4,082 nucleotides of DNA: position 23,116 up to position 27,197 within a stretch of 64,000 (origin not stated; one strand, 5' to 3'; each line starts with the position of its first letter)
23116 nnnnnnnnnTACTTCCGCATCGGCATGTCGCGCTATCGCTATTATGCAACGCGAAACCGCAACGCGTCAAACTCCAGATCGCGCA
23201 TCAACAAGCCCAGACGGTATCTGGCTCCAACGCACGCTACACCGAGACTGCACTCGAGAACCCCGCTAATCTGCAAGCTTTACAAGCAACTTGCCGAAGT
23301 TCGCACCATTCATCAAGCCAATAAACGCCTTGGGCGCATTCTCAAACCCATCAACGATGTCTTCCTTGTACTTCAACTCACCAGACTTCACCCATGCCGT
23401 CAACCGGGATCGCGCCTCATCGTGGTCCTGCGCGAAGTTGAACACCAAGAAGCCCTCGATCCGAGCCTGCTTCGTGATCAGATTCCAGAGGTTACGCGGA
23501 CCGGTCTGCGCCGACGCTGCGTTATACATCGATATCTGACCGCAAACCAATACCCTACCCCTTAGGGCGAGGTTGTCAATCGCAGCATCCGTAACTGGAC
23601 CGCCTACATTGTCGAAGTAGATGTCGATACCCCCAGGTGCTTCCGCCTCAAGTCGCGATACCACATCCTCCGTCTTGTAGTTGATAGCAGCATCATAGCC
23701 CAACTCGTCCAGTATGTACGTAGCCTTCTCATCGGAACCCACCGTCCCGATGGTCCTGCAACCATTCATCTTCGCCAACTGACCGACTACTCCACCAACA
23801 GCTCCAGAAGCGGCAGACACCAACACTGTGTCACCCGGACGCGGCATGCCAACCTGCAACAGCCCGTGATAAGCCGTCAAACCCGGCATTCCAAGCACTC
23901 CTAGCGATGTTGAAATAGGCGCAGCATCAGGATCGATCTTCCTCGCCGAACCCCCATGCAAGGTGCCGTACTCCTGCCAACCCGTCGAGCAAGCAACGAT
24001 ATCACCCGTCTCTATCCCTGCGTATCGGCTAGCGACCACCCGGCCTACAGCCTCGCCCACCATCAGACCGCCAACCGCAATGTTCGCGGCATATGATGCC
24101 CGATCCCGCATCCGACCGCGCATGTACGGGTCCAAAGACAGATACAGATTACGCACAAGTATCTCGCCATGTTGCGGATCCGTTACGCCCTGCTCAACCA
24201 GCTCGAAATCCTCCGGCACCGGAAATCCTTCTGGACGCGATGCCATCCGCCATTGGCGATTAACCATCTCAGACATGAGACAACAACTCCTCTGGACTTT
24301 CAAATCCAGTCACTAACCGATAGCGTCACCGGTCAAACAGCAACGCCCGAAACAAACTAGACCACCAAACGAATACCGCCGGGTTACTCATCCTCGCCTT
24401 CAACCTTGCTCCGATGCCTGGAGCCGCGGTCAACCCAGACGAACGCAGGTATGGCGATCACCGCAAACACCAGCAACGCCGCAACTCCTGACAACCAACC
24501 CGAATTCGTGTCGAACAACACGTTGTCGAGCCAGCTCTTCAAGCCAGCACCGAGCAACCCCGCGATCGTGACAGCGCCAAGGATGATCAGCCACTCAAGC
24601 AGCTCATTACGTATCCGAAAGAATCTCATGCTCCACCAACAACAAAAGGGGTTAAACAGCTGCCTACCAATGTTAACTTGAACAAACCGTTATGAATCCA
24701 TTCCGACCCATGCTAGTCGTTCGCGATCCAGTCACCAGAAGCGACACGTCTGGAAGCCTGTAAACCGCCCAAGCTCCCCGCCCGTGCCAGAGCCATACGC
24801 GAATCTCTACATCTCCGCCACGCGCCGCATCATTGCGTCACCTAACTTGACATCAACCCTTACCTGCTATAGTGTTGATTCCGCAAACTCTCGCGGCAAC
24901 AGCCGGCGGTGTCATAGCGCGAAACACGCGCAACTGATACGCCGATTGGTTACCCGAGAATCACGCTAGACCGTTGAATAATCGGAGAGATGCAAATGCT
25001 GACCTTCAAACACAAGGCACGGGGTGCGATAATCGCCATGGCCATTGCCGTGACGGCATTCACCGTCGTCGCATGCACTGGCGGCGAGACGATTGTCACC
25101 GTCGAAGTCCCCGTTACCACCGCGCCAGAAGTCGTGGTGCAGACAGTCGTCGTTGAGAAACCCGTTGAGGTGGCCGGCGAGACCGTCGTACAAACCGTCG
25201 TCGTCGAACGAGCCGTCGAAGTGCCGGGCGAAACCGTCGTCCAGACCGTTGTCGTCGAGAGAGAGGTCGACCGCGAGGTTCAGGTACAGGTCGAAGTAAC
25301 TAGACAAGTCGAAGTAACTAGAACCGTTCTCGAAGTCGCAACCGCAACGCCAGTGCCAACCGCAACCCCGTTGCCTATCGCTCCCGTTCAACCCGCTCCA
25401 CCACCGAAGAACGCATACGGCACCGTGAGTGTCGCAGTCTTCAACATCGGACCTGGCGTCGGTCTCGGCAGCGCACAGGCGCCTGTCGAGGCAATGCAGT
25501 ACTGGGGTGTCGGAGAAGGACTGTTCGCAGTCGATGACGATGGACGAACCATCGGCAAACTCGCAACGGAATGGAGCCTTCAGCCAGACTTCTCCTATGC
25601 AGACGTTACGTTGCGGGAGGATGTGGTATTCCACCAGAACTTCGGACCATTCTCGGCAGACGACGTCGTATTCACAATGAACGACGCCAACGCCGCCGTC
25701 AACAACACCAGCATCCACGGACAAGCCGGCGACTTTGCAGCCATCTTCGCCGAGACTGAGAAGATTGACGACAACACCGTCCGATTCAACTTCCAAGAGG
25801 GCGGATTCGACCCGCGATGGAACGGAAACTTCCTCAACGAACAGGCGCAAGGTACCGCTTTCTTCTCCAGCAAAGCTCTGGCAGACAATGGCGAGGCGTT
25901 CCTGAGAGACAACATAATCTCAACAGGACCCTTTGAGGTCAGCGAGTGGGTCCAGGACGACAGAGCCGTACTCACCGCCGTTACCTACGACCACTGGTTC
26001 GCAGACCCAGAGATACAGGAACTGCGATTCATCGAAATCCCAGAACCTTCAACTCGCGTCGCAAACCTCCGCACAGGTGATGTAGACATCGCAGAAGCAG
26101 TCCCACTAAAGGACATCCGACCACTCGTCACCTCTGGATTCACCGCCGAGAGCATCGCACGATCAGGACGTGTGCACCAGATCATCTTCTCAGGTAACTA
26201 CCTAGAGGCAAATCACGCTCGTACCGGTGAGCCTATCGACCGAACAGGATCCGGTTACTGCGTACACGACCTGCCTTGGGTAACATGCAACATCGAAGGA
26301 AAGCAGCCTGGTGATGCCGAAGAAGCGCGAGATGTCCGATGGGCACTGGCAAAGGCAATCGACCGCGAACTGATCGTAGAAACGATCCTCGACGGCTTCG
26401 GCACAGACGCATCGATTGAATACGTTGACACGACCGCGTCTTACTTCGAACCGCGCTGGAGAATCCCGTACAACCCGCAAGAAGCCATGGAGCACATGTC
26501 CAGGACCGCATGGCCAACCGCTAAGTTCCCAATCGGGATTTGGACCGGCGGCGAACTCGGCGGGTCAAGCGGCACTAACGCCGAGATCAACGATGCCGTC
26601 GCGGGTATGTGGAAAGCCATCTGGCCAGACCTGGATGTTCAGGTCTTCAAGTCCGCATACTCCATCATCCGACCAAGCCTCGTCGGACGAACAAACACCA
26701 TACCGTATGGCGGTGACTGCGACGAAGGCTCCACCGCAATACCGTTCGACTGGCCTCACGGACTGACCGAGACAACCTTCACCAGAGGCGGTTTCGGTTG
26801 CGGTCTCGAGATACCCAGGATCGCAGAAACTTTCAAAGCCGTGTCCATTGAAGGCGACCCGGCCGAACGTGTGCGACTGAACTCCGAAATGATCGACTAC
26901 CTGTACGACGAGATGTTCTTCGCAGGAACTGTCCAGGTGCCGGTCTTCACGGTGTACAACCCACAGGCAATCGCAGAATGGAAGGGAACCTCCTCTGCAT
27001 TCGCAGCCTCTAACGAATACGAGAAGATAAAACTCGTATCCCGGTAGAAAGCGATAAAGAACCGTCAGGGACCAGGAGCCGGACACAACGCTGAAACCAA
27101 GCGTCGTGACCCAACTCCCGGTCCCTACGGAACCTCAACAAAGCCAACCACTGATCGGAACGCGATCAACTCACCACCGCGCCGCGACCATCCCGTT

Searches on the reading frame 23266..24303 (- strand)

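Call 40: search_protein_families(library=ncbifam, proteins=[window:23266-24303:-], max_evalue=0.00001)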
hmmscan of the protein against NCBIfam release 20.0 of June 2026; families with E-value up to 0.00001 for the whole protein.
window:23266-24303:- (345 aa): 10 families
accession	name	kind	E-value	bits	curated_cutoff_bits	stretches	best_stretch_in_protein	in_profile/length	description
NF058644.1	CurcmRedCuraProt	equivalog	2e-121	405.2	440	1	16-344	1-334/336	NADPH-dependent curcumin/dihydrocurcumin reductase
TIGR02825.1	B4_12hDH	equivalog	1.9e-79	267.4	579.85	1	16-342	4-327/327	leukotriene B4 12-hydroxydehydrogenase/15-oxo-prostaglandin 13-reductase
TIGR02824.1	quinone_pig3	subfamily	7.9e-25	87.5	296.8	1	142-342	125-324/325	putative NAD(P)H quinone oxidoreductase, PIG3 family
NF008024.0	PRK10754.1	subfamily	1.6e-20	73.4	348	1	30-258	13-242/327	NADPH:quinone reductase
NF041172.1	AcrlCoa_red_Thmprot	equivalog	1.2e-11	44.1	500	1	144-266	151-267/334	acryloyl-CoA reductase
TIGR02823.1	oxido_YhdH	subfamily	8.7e-11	41.2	297.25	1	85-343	64-324/324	acrylyl-CoA reductase family protein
NF010344.0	PRK13771.1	subfamily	9.6e-11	41.2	349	1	144-343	151-333/334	putative alcohol dehydrogenase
TIGR01751.1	crot-CoA-red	equivalog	4.2e-10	38.9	378.55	1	142-220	173-252/398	crotonyl-CoA carboxylase/reductase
NF041183.1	Pks2_ls1_myc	equivalog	1.1e-08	32.4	2400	1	84-263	1475-1651/2086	sulfolipid-1 biosynthesis phthioceranic/hydroxyphthioceranic acid synthase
TIGR03451.1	mycoS_dep_FDH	equivalog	4.7e-07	28.9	512.9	1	111-255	133-276/358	S-(hydroxymethyl)mycothiol dehydrogenase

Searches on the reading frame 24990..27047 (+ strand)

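Call 40: search_protein_families(library=ncbifam, proteins=[window:24990-27047:+], max_evalue=0.00001)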
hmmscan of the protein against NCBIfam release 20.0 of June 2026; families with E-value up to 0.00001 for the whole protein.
window:24990-27047:+ (685 aa): 7 families
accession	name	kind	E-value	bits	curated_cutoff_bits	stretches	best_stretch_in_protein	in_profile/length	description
NF045468.1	Opp5A_nikA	equivalog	6.5e-15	54.6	600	1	173-403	43-251/488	nickel ABC transporter substrate-binding protein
TIGR02294.1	nickel_nikA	equivalog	1.3e-14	53.7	393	1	174-368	35-220/501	nickel ABC transporter substrate-binding protein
NF011942.0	PRK15413.1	equivalog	4.7e-13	48.7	594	1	176-375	60-248/512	glutathione ABC transporter substrate-binding protein GsiB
NF043070.1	DppA_dipep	equivalog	8.5e-12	44.4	1005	1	190-367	77-264/535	dipeptide ABC transporter periplasmic-binding protein DppA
NF047575.1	opine_bind_CntA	exception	1.8e-09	36.7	800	1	189-367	79-247/535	staphylopine-dependent metal ABC transporter substrate-binding lipoprotein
TIGR04028.1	SBP_KPN_01854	hypoth_equivalog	4.4e-09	35.4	468.5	1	192-388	49-248/509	TIGR04028 family ABC transporter substrate-binding protein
NF045467.1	Opp4A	equivalog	8.1e-09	34.2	650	1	175-371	67-267/556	oligopeptide ABC transporter substrate-binding protein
